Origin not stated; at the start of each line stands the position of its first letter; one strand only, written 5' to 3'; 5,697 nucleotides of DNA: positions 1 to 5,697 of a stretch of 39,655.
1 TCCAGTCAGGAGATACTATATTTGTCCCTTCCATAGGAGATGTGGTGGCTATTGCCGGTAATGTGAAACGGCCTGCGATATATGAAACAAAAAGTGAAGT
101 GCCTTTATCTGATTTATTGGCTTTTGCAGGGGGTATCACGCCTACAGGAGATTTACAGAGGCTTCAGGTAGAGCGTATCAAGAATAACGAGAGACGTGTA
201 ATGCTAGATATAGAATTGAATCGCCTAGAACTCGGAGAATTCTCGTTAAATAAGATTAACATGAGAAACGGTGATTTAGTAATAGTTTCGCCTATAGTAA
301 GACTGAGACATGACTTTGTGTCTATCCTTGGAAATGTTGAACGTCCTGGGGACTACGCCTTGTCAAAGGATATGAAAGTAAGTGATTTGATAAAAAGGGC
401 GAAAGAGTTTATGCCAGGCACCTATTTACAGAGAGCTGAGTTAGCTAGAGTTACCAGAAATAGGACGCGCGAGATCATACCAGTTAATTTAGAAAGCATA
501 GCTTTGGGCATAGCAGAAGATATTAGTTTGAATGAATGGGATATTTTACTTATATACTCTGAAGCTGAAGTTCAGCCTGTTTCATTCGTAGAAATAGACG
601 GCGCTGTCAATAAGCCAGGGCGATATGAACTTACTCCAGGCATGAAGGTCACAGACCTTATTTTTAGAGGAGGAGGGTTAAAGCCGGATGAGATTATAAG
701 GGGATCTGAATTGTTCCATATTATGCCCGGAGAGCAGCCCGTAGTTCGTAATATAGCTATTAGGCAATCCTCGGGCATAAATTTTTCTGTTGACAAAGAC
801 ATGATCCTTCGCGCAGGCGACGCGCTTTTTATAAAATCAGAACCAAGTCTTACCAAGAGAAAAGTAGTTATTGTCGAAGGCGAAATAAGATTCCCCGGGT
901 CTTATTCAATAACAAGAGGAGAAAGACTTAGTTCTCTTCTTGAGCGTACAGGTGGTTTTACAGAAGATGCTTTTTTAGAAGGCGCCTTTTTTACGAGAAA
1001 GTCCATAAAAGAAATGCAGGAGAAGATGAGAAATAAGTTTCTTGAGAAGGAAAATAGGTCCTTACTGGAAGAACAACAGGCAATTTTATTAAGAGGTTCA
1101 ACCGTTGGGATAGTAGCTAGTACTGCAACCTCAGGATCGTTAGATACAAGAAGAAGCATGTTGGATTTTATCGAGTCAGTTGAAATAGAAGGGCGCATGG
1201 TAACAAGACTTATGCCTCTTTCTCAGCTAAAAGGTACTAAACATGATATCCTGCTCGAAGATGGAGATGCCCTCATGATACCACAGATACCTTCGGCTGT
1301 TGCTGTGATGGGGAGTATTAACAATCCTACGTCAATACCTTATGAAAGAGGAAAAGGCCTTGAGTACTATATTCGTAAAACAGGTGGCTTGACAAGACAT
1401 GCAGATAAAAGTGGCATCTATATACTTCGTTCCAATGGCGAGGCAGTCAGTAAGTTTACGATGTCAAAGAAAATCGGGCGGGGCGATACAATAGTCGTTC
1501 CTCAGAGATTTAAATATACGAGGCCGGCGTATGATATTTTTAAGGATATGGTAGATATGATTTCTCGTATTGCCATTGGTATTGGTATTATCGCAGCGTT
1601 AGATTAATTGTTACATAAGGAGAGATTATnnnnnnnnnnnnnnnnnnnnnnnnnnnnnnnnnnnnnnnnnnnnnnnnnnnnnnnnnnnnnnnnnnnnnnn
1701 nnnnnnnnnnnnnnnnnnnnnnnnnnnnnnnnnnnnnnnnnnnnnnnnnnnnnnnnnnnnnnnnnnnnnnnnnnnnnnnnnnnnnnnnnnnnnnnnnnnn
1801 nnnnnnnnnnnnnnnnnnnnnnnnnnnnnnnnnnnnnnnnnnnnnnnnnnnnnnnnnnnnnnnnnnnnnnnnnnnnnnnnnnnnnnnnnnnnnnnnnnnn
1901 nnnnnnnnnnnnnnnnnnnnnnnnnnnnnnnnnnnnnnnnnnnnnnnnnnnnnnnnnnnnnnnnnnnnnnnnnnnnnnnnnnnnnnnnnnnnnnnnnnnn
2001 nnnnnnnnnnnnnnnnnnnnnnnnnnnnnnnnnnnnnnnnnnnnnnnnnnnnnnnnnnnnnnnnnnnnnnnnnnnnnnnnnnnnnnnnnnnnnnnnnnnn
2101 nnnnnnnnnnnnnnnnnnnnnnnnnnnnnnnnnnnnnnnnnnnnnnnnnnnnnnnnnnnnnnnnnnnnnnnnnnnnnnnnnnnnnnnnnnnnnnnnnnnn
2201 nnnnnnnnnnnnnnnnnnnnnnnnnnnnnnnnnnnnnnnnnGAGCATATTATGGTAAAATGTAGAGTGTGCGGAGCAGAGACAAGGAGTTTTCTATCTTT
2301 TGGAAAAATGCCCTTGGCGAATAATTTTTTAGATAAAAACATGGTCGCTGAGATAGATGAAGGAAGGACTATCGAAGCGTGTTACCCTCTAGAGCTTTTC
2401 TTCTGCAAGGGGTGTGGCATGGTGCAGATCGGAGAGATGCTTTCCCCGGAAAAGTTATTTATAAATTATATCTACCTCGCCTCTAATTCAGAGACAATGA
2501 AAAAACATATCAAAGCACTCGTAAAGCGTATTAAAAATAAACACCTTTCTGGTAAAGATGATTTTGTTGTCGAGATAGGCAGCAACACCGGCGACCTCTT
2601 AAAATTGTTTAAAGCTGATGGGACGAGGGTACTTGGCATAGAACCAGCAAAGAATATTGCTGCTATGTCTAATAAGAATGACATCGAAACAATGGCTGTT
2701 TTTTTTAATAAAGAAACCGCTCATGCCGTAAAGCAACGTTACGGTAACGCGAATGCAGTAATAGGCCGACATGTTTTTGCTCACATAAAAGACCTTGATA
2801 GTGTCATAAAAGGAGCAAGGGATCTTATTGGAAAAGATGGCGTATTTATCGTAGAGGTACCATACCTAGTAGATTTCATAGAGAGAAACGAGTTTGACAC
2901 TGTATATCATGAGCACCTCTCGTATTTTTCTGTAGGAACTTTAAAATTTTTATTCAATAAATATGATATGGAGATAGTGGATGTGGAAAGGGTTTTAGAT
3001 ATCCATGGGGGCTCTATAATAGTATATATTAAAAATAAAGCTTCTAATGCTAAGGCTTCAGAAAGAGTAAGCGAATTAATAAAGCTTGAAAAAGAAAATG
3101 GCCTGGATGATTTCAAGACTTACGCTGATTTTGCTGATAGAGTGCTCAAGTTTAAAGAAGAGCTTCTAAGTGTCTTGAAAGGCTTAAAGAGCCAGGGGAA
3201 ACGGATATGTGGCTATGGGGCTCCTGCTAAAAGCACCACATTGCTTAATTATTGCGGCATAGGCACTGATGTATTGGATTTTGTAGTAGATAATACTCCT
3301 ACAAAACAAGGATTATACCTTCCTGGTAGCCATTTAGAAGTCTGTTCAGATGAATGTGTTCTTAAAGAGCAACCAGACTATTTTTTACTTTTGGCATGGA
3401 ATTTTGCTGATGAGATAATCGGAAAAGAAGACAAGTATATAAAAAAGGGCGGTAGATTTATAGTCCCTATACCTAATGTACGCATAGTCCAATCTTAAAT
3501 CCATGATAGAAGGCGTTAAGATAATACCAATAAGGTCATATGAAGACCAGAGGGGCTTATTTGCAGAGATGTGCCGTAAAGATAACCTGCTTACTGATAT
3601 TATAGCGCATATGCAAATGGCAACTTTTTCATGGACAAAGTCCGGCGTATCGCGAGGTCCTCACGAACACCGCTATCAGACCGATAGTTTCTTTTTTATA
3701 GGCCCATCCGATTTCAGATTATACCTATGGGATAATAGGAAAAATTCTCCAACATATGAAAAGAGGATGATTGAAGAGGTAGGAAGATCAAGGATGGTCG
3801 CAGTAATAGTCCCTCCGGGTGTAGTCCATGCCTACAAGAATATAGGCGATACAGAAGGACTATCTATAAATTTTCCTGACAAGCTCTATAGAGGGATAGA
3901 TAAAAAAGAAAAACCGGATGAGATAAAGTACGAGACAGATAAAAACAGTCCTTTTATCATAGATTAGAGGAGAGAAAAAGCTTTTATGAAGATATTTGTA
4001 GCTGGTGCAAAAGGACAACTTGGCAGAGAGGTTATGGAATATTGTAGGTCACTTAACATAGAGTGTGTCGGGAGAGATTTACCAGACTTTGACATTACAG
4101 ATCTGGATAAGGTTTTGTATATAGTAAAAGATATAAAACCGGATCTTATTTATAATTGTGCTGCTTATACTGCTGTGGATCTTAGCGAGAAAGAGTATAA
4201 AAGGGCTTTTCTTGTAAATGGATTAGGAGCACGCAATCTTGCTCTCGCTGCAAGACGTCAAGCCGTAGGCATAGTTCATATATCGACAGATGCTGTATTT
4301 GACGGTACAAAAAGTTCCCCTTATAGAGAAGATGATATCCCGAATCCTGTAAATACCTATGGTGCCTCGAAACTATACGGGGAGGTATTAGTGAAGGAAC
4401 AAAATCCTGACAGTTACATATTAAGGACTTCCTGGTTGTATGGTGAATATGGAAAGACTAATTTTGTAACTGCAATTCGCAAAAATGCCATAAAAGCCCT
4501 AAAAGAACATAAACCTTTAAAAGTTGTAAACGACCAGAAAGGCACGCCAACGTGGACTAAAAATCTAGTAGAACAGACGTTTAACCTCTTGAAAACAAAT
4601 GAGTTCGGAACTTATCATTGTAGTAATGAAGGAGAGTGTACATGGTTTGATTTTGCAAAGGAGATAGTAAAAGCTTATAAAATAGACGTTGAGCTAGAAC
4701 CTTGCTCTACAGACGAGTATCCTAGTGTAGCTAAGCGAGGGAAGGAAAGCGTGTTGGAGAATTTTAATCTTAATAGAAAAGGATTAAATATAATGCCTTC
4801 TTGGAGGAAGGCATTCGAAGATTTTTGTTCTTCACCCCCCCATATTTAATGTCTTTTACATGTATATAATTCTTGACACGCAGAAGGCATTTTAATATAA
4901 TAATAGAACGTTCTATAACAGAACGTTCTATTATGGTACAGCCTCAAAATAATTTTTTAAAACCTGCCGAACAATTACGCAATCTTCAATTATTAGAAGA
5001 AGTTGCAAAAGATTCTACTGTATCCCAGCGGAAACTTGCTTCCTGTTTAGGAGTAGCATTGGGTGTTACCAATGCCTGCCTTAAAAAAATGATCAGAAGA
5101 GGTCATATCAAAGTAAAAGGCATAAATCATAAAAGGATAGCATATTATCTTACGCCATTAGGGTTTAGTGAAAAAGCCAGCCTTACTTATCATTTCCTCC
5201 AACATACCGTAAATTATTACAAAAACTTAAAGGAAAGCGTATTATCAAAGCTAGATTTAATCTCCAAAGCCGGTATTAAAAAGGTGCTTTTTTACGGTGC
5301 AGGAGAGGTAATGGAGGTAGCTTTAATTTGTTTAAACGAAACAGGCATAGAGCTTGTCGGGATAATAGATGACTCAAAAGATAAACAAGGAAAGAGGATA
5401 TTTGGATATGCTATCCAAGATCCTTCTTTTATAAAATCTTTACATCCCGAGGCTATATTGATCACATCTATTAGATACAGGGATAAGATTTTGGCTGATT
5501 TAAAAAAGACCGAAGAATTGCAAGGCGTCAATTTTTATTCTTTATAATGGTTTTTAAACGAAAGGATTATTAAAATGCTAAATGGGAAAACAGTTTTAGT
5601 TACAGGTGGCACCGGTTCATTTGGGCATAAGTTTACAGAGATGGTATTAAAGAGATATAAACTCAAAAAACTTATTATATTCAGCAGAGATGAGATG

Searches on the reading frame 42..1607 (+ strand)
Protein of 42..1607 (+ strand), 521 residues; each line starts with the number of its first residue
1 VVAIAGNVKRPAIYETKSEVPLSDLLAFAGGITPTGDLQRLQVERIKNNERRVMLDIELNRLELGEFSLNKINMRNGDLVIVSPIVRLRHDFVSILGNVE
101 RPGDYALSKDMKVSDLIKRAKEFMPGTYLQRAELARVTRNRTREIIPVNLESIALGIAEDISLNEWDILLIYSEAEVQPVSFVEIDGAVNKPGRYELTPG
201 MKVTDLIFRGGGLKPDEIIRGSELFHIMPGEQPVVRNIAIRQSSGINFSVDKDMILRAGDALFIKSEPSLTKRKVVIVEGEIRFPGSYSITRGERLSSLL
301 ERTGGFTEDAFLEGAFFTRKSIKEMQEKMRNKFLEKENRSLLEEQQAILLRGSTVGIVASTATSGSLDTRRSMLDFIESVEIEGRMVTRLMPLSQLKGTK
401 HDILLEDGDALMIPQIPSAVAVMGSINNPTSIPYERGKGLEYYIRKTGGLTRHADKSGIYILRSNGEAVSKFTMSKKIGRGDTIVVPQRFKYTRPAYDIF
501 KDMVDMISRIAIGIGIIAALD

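Call 6: search_protein_families(library=pfam, proteins=[window:42-1607:+], max_evalue=0.0001)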
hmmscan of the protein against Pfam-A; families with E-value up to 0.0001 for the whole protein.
window:42-1607:+ (521 aa): 2 families
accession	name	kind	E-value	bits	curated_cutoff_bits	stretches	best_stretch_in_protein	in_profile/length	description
PF10531.15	SLBB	-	6.3e-42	141.7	27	2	1-50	1-48/55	SLBB domain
PF22461.2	SLBB_2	-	2.4e-34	117.7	27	1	2-82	3-79/79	SLBB domain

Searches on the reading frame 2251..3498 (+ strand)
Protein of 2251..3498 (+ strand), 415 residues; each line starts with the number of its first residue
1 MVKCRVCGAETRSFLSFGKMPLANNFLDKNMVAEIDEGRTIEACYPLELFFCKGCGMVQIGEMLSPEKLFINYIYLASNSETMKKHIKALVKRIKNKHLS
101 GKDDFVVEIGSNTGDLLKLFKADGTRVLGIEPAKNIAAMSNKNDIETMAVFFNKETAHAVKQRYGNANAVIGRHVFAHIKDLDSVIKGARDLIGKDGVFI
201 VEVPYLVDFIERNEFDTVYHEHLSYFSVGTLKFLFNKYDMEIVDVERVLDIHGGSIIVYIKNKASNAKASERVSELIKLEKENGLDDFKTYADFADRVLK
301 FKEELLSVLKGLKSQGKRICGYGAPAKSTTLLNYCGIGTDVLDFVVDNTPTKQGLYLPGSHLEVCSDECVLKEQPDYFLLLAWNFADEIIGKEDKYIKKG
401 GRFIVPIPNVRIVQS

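Call 6: search_protein_families(library=pfam, proteins=[window:2251-3498:+], max_evalue=0.0001)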
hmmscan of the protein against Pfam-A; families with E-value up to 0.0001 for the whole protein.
window:2251-3498:+ (415 aa): 5 families
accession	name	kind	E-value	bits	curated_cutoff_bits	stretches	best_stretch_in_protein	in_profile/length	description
PF08484.17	Methyltransf_14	-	1.9e-60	203.7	23.5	1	251-408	2-160/160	C-methyltransferase C-terminal domain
PF08421.16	Methyltransf_13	-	1.4e-16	60.8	31.3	1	4-70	1-62/62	Putative zinc binding domain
PF13489.12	Methyltransf_23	-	1.9e-14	54.2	27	1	85-244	7-163/164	Methyltransferase domain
PF08242.18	Methyltransf_12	-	4.2e-06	27.8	30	1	107-199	1-98/98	Methyltransferase domain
PF08241.18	Methyltransf_11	-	6.1e-06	27.2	21.2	1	108-201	2-95/95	Methyltransferase domain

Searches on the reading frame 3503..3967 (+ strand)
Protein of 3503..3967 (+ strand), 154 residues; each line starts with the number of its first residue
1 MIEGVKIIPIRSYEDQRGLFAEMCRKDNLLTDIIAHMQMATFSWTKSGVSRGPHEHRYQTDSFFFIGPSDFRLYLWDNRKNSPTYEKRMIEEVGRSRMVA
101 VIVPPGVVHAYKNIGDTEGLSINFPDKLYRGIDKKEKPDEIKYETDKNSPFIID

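Call 6: search_protein_families(library=pfam, proteins=[window:3503-3967:+], max_evalue=0.0001)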
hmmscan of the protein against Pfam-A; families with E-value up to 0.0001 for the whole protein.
window:3503-3967:+ (154 aa): 2 families
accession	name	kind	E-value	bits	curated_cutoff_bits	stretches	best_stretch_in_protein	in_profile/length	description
PF00908.23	dTDP_sugar_isom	-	1.6e-10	41.4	27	1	2-118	4-123/168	dTDP-4-dehydrorhamnose 3,5-epimerase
PF14667.12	Polysacc_synt_C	-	8.7e-07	29.5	28.7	1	14-129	2-103/111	Polysaccharide biosynthesis C-terminal domain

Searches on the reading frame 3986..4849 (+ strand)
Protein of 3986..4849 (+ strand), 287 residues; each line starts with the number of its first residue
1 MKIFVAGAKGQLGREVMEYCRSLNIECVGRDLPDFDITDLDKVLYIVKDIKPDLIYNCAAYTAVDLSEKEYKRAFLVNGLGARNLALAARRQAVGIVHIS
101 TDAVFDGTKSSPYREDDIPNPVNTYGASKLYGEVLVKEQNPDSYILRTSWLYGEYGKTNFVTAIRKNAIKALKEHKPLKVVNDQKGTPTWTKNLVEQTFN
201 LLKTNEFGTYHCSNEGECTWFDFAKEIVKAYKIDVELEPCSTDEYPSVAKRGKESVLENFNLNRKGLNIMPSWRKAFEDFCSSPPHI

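Call 6: search_protein_families(library=pfam, proteins=[window:3986-4849:+], max_evalue=0.0001)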
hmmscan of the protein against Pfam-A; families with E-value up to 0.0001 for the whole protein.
window:3986-4849:+ (287 aa): 5 families
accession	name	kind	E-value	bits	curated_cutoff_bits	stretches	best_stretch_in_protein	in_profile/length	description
PF04321.23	RmlD_sub_bind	-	1.4e-90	303.7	27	1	1-280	1-281/287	RmlD substrate binding domain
PF01370.27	Epimerase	-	8.9e-26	91.2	20.9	1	3-185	1-206/240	NAD dependent epimerase/dehydratase family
PF16363.11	GDP_Man_Dehyd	-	4.6e-21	76.1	27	1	34-265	58-300/332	GDP-mannose 4,6 dehydratase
PF02719.21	Polysacc_synt_2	-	2.2e-11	43.9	20.2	1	36-148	62-161/293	Polysaccharide biosynthesis protein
PF07993.18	NAD_binding_4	-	1.2e-07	31.6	20.1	1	53-153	90-209/258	Male sterility protein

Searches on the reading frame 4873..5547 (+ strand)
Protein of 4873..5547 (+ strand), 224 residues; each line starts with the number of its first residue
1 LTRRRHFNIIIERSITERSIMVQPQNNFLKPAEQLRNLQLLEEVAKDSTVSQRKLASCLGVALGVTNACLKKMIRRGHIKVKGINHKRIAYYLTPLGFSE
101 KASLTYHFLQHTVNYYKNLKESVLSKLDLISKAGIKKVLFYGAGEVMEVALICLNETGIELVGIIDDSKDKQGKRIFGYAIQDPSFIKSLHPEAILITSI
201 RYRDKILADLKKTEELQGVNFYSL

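Call 6: search_protein_families(library=pfam, proteins=[window:4873-5547:+], max_evalue=0.0001)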
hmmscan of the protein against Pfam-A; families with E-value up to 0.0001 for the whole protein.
window:4873-5547:+ (224 aa): 2 families
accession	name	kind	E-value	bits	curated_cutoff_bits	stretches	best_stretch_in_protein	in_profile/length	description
PF08484.17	Methyltransf_14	-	2.9e-05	24.4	23.5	1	116-218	50-153/160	C-methyltransferase C-terminal domain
PF13412.12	HTH_24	-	3.2e-05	23.9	21.9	1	38-79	6-47/48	Winged helix-turn-helix DNA-binding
